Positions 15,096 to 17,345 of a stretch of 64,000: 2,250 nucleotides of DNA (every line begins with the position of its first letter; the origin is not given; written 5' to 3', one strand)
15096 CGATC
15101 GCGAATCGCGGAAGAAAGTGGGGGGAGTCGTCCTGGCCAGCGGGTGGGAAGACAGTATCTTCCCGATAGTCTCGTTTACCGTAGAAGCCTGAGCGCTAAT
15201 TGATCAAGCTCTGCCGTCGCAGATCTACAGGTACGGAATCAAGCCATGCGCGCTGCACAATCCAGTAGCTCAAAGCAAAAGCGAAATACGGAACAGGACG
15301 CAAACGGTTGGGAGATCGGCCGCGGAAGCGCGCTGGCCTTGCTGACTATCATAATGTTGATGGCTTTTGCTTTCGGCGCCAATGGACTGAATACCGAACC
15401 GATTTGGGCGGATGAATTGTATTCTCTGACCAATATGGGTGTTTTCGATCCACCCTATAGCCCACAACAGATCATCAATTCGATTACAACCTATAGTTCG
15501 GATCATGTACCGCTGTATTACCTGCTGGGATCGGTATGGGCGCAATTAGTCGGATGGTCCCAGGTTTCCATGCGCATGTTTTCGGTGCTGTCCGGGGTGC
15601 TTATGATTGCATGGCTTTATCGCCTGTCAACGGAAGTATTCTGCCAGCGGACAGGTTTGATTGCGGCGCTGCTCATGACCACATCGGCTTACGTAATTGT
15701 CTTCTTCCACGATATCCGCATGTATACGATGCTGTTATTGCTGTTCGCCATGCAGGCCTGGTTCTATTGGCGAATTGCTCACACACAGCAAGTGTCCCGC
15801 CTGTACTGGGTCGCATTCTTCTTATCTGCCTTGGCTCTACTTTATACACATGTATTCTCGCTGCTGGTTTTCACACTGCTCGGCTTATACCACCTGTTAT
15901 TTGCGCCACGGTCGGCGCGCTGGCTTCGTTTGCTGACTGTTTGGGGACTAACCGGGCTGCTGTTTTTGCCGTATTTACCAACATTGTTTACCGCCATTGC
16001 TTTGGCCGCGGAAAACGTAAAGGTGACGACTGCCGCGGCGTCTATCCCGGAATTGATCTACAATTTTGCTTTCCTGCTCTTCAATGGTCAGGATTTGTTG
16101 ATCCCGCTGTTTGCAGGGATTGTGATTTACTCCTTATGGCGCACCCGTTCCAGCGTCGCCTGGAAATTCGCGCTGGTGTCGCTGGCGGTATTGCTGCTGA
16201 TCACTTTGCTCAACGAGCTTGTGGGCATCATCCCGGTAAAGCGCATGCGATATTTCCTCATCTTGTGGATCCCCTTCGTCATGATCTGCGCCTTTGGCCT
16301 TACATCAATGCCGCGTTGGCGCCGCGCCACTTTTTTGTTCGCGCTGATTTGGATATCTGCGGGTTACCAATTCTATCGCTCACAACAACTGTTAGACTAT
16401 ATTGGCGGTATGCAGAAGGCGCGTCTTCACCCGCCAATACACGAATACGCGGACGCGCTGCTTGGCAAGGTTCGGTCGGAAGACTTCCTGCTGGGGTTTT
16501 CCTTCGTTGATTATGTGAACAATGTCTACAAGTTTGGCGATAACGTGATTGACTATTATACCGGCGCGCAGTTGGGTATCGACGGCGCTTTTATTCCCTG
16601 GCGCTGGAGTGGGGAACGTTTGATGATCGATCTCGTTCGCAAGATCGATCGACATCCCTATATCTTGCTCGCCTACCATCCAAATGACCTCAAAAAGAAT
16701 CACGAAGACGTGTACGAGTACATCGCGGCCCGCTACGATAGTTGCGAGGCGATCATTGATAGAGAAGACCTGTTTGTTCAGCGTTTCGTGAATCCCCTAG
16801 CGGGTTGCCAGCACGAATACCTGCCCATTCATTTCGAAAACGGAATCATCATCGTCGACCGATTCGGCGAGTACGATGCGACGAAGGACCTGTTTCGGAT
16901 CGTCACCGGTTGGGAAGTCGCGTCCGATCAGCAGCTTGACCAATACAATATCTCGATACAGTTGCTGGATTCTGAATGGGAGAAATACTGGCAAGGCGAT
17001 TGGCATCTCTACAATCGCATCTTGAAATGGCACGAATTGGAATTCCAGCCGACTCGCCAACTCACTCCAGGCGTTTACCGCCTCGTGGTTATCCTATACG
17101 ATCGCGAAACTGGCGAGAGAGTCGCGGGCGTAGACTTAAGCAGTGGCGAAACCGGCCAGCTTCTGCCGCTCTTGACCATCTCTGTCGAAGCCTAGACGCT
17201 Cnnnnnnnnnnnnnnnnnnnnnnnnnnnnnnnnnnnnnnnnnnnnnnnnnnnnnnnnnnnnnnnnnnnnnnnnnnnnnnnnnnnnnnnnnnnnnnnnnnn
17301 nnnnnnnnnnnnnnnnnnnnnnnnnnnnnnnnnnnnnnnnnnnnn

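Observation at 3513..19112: Eight tandem GT-C (PMT_2/ArnT-like) membrane glycosyltransferase paralogs, each fused to the same uncharacterised C-terminal domain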

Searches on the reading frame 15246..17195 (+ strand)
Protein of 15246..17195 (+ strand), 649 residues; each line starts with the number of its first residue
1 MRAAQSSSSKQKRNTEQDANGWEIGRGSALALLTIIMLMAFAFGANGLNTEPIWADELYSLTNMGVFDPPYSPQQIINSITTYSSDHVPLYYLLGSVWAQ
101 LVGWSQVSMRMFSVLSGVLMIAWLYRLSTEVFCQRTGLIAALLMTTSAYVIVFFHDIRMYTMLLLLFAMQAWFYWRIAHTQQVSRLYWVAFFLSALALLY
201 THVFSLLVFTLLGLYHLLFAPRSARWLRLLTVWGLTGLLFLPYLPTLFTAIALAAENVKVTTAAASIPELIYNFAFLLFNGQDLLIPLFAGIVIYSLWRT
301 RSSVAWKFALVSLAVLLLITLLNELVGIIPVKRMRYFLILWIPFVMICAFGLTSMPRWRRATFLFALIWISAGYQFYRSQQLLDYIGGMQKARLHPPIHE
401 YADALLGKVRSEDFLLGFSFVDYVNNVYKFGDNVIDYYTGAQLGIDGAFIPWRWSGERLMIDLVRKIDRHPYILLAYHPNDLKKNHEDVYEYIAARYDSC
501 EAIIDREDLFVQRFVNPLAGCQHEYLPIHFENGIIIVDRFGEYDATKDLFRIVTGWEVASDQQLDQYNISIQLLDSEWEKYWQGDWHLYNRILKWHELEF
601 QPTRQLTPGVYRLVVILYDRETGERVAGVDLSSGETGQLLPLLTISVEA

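Call 4: search_protein_families(library=pfam, proteins=[window:15246-17195:+], max_evalue=0.1)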
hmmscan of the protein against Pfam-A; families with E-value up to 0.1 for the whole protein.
window:15246-17195:+ (649 aa): 1 family
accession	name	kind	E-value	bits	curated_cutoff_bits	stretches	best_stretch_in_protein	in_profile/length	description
PF13231.12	PMT_2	-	1.4e-10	42.1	26.1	1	86-242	1-152/160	Dolichyl-phosphate-mannose-protein mannosyltransferase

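Call 8: search_protein_families(library=ncbifam, proteins=[window:15246-17195:+], max_evalue=0.01)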
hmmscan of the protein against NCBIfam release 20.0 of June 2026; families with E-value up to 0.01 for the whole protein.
window:15246-17195:+ (649 aa): 0 families

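Call 9: find_homologous_proteins(query=window:15246-17195:+, max_evalue=0.00001)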
Query window:15246-17195:+ (649 aa): 213 proteins with E <= 0.00001 among 8000 candidates; the best 120 are listed.
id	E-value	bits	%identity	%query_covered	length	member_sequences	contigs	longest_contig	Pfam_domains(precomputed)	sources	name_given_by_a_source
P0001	0.0e+0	1414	95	100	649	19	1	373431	PF13231.13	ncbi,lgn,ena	-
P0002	0.0e+0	1305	87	100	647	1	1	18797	PF13231.13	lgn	-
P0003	0.0e+0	1275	85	100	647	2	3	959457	PF13231.13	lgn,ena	-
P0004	0.0e+0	1265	85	100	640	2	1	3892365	PF13231.13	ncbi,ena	-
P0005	0.0e+0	1260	85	100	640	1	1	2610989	PF13231.13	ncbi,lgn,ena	-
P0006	0.0e+0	1258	84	100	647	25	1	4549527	PF13231.13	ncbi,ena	-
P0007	0.0e+0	1256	85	100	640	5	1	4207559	PF13231.13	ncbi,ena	-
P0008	0.0e+0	1157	78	97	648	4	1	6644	PF13231.13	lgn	-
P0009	6.1e-275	932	63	99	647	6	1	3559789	PF13231.13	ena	-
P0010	3.9e-249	847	59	97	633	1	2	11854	PF13231.13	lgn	-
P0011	6.5e-249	846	59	96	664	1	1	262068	PF13231.13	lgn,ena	-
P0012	5.2e-232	790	59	91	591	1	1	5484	PF13231.13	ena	-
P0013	2.9e-231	788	55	94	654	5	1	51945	PF13231.13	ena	-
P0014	1.5e-223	762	54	94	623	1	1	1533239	PF13231.13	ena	-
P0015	2.4e-217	742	54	95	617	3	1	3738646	PF13231.13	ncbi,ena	-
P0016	3.6e-216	738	54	92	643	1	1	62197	PF13231.13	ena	-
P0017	3.0e-214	732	53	96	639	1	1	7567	PF13231.13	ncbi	-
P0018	3.5e-214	731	51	97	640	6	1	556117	PF13231.13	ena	-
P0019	4.1e-213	728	53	95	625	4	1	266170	PF13231.13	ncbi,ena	-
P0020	4.5e-213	728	52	94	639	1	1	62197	PF13231.13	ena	-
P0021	1.5e-211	723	53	95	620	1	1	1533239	PF13231.13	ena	-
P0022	2.8e-208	712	50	99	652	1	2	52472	PF13231.13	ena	-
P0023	2.7e-207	709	50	98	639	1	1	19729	PF13231.13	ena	-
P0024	3.2e-207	708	50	98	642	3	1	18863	PF13231.13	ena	-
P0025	1.2e-205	703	50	98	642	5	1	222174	PF13231.13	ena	-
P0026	4.9e-205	701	51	95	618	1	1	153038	PF13231.13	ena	-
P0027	8.6e-205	700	50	98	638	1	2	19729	PF13231.13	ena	-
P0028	1.3e-203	696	51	97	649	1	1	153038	PF13231.13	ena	-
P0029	2.5e-203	696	50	98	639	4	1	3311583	PF13231.13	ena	-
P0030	3.5e-202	692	49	98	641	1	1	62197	PF13231.13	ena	-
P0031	7.0e-202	691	50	96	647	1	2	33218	PF13231.13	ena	-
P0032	1.6e-201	690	49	98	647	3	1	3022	PF13231.13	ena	-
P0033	1.7e-201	690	51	95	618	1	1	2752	PF13231.13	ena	-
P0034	2.5e-200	686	51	93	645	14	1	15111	PF13231.13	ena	-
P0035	8.2e-200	684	49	93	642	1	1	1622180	PF13231.13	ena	-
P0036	4.9e-199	681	50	93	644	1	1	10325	PF13231.13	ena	-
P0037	7.8e-198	677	49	96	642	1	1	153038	PF13231.13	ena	-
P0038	1.4e-197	677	49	94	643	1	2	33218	PF13231.13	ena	-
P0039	1.8e-197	676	48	98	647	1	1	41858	PF13231.13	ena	-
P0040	8.6e-197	674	50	97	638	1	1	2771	PF13231.13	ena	-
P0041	5.1e-195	668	48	96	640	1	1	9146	PF13231.13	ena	-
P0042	1.4e-193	663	49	96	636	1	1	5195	PF13231.13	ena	-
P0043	1.5e-193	663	49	95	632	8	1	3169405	PF13231.13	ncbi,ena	-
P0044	1.4e-192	660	48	98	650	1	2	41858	PF13231.13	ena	-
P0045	3.9e-192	659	48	93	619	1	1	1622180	PF13231.13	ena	-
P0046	7.3e-192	658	48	99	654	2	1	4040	PF13231.13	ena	-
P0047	6.0e-191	655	48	95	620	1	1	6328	PF13231.13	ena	-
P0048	4.0e-190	652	48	95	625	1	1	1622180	PF13231.13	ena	-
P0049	4.2e-190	652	47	94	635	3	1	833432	PF13231.13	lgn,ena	-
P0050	1.5e-189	650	46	96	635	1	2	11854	PF13231.13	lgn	-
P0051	1.6e-189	650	48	96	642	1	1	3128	PF13231.13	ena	-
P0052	6.2e-189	648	48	96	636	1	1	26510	PF13231.13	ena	-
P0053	9.9e-189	647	46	97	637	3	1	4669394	PF13231.13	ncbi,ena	-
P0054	4.3e-188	645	47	95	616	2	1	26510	PF13231.13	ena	-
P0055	5.1e-188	645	47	94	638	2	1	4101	PF13231.13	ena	-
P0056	6.2e-188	645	45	96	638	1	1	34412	PF13231.13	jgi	jgi:hypothetical protein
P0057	7.1e-188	645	48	94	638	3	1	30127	PF13231.13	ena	-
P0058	7.8e-188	644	46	96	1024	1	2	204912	PF13231.13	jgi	-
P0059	1.0e-187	644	47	96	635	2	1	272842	PF13231.13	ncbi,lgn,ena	-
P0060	4.8e-187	642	48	95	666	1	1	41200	PF13231.13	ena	-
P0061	9.2e-187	641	45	96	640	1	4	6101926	PF13231.13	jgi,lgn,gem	-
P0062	8.0e-186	638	48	95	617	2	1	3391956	PF13231.13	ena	-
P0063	1.9e-185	636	48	95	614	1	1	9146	PF13231.13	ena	-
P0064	5.3e-185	635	45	96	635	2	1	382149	PF13231.13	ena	-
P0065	8.6e-185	634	46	96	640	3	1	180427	PF13231.13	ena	-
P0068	7.3e-183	628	43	96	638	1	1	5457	PF13231.13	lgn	-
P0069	8.8e-182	624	45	97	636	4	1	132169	PF13231.13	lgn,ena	-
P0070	1.9e-180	620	45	96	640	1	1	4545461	PF13231.13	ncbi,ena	-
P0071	2.1e-180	620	45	96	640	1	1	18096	PF13231.13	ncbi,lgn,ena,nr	ncbi:MAG: glycosyltransferase family 39 protein [Chloroflexota bacterium]|nr:glycosyltransferase fam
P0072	1.1e-179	617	45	96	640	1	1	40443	PF13231.13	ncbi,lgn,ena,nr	ncbi:MAG: glycosyltransferase family 39 protein [Chloroflexota bacterium]|nr:glycosyltransferase fam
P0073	3.8e-179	616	45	97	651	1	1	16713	PF13231.13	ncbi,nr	ncbi:MAG: glycosyltransferase family 39 protein [Chloroflexi bacterium]|nr:glycosyltransferase famil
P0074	5.0e-179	615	44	96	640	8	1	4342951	PF13231.13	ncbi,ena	-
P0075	5.8e-179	615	45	97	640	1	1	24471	PF13231.13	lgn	-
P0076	1.1e-178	614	44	97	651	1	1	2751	PF13231.13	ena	-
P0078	2.4e-178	613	45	97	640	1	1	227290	PF13231.13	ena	-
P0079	7.6e-178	611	46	94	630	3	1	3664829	PF13231.13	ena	-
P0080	1.1e-177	611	45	99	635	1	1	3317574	PF13231.13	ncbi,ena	-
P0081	4.1e-177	609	45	97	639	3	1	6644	PF13231.13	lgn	-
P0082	9.0e-177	608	44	97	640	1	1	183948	PF13231.13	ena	-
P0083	9.6e-177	608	44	98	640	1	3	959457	PF13231.13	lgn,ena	-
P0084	2.9e-176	606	45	96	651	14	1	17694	PF13231.13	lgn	-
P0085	3.9e-176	606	45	98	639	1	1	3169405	PF13231.13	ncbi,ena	-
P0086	5.0e-176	605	54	76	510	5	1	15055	PF13231.13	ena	-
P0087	5.9e-176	605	46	95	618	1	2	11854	PF13231.13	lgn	-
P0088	1.2e-175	604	45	96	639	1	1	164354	PF13231.13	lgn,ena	-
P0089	2.0e-175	603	44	96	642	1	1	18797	PF13231.13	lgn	-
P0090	8.8e-175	601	45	95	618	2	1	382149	PF13231.13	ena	-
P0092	6.7e-174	598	44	94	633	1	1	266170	PF13231.13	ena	-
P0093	2.4e-173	596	46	96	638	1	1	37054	PF13231.13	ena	-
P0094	4.4e-173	596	44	98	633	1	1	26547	PF13231.13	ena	-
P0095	1.4e-172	594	46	93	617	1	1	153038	PF13231.13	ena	-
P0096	3.3e-172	593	44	97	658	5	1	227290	PF13231.13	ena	-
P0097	4.5e-171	589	45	94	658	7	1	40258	PF13231.13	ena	-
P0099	2.5e-170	587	44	98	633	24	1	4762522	PF13231.13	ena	-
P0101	2.0e-169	584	45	100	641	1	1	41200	PF13231.13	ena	-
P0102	2.7e-169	583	45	95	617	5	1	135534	PF13231.13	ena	-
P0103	3.1e-169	583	41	100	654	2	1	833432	PF13231.13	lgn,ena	-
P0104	2.5e-168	580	45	94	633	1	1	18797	PF13231.13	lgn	-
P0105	1.1e-167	578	45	96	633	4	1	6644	PF13231.13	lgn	-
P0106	4.1e-167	576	45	95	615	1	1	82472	PF13231.13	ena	-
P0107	1.1e-164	568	42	99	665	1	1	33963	PF13231.13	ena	-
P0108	2.2e-164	567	43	90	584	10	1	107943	PF13231.13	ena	-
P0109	1.2e-163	564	49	81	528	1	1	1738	PF13231.13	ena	-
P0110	1.3e-162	561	43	94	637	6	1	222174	PF13231.13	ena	-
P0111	1.5e-161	558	42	98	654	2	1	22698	PF13231.13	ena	-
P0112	3.7e-161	556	44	96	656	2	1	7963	PF13231.13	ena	-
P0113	1.1e-160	555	43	95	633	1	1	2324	PF13231.13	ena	-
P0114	4.3e-160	553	44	95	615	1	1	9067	PF13231.13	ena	-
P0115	4.9e-160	553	42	96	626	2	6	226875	PF13231.13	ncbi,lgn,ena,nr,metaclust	ncbi:MAG: glycosyltransferase family 39 protein [Chloroflexi bacterium]|nr:glycosyltransferase famil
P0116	1.1e-158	548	42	94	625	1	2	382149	PF13231.13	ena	-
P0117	2.0e-158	547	42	94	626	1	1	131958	PF13231.13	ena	-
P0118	7.0e-158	545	42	99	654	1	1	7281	PF13231.13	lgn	-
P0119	7.8e-158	545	42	95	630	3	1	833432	PF13231.13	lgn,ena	-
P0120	8.0e-158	545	42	97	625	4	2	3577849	PF13231.13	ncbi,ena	-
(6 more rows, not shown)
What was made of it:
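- Closest known: Protein O-mannosyltransferases. Same: PMT_2 is the Pfam family hit, and GT39 is the label in public annotation (calls 4, 9).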

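Call 10: search_solved_structures(query=window:15246-17195:+, max_evalue=1, show_alignments=2)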
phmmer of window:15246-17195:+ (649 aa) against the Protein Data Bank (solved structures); distinct sequences matched with E-value up to 1: 0.

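Call 12: find_related_loci(query=window:15246-17195:+, collection=genome_contigs, flank=10000)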
Query window:15246-17195:+ (649 aa) in genome_contigs; peptide patterns used: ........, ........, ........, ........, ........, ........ (x = any residue, [..] = any of these).
40 stretches matched a pattern; 12 encode a relative of the query (tblastn E <= 1e-3); 11 distinct loci.
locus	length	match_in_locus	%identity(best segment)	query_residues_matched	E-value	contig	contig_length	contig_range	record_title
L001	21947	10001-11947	94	1-649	0e+0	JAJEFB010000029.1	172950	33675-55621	MAG: Anaerolineae bacterium isolate p16x34bins.65 k141_54928, whole genome shotgun sequence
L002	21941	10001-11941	93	1-649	0e+0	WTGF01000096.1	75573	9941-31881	MAG: Chloroflexi bacterium isolate CO36386bin_4 NODE_214_length_75573_cov_327.761673, whole genome shotgun sequence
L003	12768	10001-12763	91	1-649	0e+0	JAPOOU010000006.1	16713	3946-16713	MAG: Chloroflexota bacterium isolate APA_bin_42 c_000000589819, whole genome shotgun sequence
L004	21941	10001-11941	92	1-649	0e+0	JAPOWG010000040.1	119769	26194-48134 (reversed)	MAG: Chloroflexota bacterium isolate COS2_bin_19 NODE_83_length_119769_cov_23.349, whole genome shotgun sequence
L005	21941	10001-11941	90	1-649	0e+0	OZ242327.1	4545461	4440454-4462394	MAG: Phototrophicaceae bacterium isolate b7996715-af31-4cd3-8209-f9ba1fb8c8b5 genome assembly, chromosome: 1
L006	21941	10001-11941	89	1-649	0e+0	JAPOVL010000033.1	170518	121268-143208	MAG: Chloroflexota bacterium isolate COS1_bin_19 NODE_63_length_170518_cov_194.642, whole genome shotgun sequence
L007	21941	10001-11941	84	1-649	0e+0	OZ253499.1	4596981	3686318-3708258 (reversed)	MAG: Phototrophicaceae bacterium isolate f32f7c3d-aba4-4ba3-9b6d-0112177554a6 genome assembly, chromosome: 1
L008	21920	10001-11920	85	1-649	0e+0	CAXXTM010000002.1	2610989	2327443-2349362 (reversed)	MAG: Aggregatilineales bacterium isolate 62aee02d-d874-4152-9184-e901ed541c18 genome assembly, contig: contig_2, whole g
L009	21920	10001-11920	84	1-649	0e+0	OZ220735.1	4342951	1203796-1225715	MAG: Phototrophicaceae bacterium isolate 252cb3c6-93c9-4785-98a9-44529c25b936 genome assembly, chromosome: 1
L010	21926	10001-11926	62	5-648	0e+0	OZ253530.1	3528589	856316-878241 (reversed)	MAG: Phototrophicaceae bacterium isolate 0ff4a915-8bd1-459e-aafb-96151c5a32eb genome assembly, chromosome: 3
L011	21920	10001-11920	85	1-649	0e+0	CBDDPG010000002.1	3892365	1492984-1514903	MAG: Phototrophicaceae bacterium isolate 7b5d1743-141b-463e-8bbc-2ebe81cf5a4a genome assembly, contig: contig_2, whole g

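Call 24: predict_structure(alignment_id=A1)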
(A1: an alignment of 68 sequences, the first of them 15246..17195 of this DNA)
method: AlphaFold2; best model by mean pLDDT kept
length: 649 residues; sequences in the alignment: 68
mean_pLDDT: 91.1   pTM: 0.86
mean pLDDT of the five models: 91.1, 90.7, 89.2, 88.3, 88.3
residues with pLDDT >= 90: 514; 70-90: 104; 50-70: 9; < 50: 22
segments of 3 or more residues with pLDDT < 50: 1-22
pLDDT, mean of each block of 10 residues (from residue 1): 47 44 71 97 94 93 92 94 91 96 95 98 97 95 97 95 98 94 90 97 94 96 94 96 89 72 84 96 93 93 93 95 86 92 97 92 94 94 88 89 93 93 85 92 94 92 91 95 95 96 95 95 92 94 93 92 92 95 90 88 92 96 96 95 91
secondary structure, 60 per line:
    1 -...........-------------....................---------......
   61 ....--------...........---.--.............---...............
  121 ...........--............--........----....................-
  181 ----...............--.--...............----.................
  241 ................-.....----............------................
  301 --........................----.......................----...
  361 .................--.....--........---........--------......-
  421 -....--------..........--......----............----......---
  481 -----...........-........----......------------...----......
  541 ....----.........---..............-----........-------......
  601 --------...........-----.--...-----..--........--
elements in order: H2-12 H26-45 H55-64 H73-83 H90-102 H106-131 H134-145 H148-155 H160-179 H185-199 H205-219 H224-256 H258-262 H267-278 H285-300 H303-326 H331-353 H358-377 H380-384 H387-394 H398-405 E414-419 H422-425 H434-443 E446-451 H456-467 E472-477 H486-496 E498-505 E510-515 E528-530 E535-544 E549-557 H561-566 E567-574 E580-587 E595-600 E609-619 E628-630 E640-647
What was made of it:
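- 15246..17195 (+): G7: GT-C paralog, 649 aa, used as the modelled reference. Layout: TM1 at residues 26-45; first outer loop at 46-89 with D56-E57; about 11-13 helices up to residue ~377; alpha/beta subdomain at ~385-520; beta-sandwich at ~525-649. AlphaFold model with pLDDT 91.1 and pTM 0.86 (call 24).
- On GT-C superfamily / Pfam PMT_2 (PF13231): AlphaFold pLDDT 91 and pTM 0.86 (call 24).
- The model has pLDDT 91 (call 24).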

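Call 26: fold_search(model_id=the predicted structure, library=pdb)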
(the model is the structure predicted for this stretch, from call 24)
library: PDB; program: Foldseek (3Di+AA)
matches with E <= 10: 906; with E <= 0.001: 33
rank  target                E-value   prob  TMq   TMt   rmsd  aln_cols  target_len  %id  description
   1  5ezm                  2.3e-08  1.00  0.45  0.52   8.2       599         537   14  Crystal Structure of ArnT from Cupriavidus metallidurans in the apo state (released 2016-02-17)
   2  5f15                  2.7e-08  1.00  0.47  0.55   7.7       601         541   15  Crystal Structure of ArnT from Cupriavidus metallidurans bound to Undecaprenyl phosphate (released 2016-02-17)
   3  9s6t_A                3.5e-07  1.00  0.46  0.59   8.1       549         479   12  Ternary cryo-EM structure of chicken ALG12 with Dol25-PP-GlcNAc2Man7, Dol25-P-Man, and Fab (released 2026-03-18)
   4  8age_A                3.5e-07  1.00  0.41  0.41  10.4       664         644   12  Structure of yeast oligosaccharylransferase complex with acceptor peptide bound (released 2022-12-07)
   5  8agb_A                4.6e-07  1.00  0.40  0.40  12.1       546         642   13  Structure of yeast oligosaccharylransferase complex with lipid-linked oligosaccharide bound (released 2022-12-07)
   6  3rce_A                8.5e-07  1.00  0.37  0.35  17.2       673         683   11  Bacterial oligosaccharyltransferase PglB (released 2011-06-15)
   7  3waj                  1.3e-06  1.00  0.36  0.30  17.0       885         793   11  Crystal structure of the Archaeoglobus fulgidus oligosaccharyltransferase (O29867_ARCFU) complex with Zn and sulfate (released 2013-10-30)
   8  7e9s_A                2.2e-06  1.00  0.38  0.30  17.0       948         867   10  Archaeal oligosaccharyltransferase AglB from Archaeoglobus fulgidus in complex with an inhibitory peptide and a dolich (released 2021-09-08)
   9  6ezn_F                2.3e-06  1.00  0.41  0.41  11.8       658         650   12  Cryo-EM structure of the yeast oligosaccharyltransferase (OST) complex (released 2018-01-17)
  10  8agc_A                3.1e-06  1.00  0.36  0.34  15.8       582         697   14  Structure of yeast oligosaccharylransferase complex with lipid-linked oligosaccharide and non-acceptor peptide bound (released 2022-12-07)
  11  7oci_F                3.3e-06  1.00  0.41  0.42  11.6       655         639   12  Cryo-EM structure of yeast Ost6p containing oligosaccharyltransferase complex (released 2022-02-16)
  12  8b6l_I                3.4e-06  1.00  0.38  0.37  10.8       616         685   10  Subtomogram average of the human Sec61-TRAP-OSTA-translocon (released 2022-12-07)
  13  9n9j_I                3.6e-06  1.00  0.38  0.36  11.8       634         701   10  Structure of a GRP94 folding intermediate engaged with a CCDC134- and FKBP11-bound secretory translocon (released 2025-11-19)
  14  6c26_A                6.4e-06  1.00  0.37  0.37  12.1       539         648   13  The Cryo-EM structure of a eukaryotic oligosaccharyl transferase complex (released 2018-01-31)
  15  6s7t_A                8.7e-06  1.00  0.37  0.35  10.8       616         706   10  Cryo-EM structure of human oligosaccharyltransferase complex OST-B (released 2019-12-18)
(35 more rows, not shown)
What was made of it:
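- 15246..17195 (+): Foldseek matches ArnT 5ezm/5f15 at E 2e-8 (call 26).
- On GT-C superfamily / Pfam PMT_2 (PF13231): All 33 Foldseek PDB matches at E<=0.001 are GT-C enzymes, with ArnT best (call 26).
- On CAZy GT39 protein O-mannosyltransferase (the public annotation): Pmt structures rank below ArnT, ALG12 and STT3 (call 26).
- Closest known: ArnT. Same: It is the best structural match over ~600 aligned columns (call 26).
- Closest known: Mycobacterial EmbC-EmbA-EmbB and AftA/B/D arabinosyltransferases. Same: AftA/B/D appear among the Foldseek hits (call 26).
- Closest known: Protein O-mannosyltransferases. Different: The structural matches are weaker than for ArnT (call 26), and the C-terminal module is different.
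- ArnT, ALG12 and STT3 score better than Pmt structures (call 26).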

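Call 41: find_encoding_contigs(protein=P0035, flank=10000, max_places=2)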
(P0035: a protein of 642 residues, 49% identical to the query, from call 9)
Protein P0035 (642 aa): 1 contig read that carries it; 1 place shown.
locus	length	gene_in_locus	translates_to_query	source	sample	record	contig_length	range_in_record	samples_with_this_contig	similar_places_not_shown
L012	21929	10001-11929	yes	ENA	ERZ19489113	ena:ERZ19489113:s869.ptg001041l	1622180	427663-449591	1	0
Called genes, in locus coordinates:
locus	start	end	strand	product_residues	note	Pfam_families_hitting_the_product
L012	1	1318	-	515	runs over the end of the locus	PF02446:Glyco_hydro_77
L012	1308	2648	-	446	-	PF00152:tRNA-synt_2 (faint), PF13393:tRNA-synt_His, PF00587:tRNA-synt_2b, PF03129:HGTP_anticodon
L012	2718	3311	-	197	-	PF12867:DinB_2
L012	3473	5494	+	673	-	PF13183:Fer4_8, PF13187:Fer4_9, PF13237:Fer4_10 (faint), PF02754:CCG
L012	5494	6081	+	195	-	PF13302:Acetyltransf_3, PF13420:Acetyltransf_4, PF00583:Acetyltransf_1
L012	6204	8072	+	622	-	PF13231:PMT_2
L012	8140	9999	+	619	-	PF13231:PMT_2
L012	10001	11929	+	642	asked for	PF13231:PMT_2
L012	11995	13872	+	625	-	PF13231:PMT_2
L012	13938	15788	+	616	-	-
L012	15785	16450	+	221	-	-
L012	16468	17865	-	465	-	PF01494:FAD_binding_3 (faint), PF01946:Thi4 (faint), PF03486:HI0933_like (faint), PF07992:Pyr_redox_2, PF12831:FAD_oxidored (weak), PF13738:Pyr_redox_3, PF00070:Pyr_redox, PF02852:Pyr_redox_dim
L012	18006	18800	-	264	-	PF22435:MRM3-like_sub_bind, PF00588:SpoU_methylase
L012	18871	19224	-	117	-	PF00453:Ribosomal_L20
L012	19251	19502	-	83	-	PF01632:Ribosomal_L35p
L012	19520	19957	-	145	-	PF05198:IF3_N, PF00707:IF3_C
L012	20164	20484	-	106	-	-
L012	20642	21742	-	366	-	PF03576:Peptidase_S58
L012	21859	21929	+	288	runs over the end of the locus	PF01435:Peptidase_M48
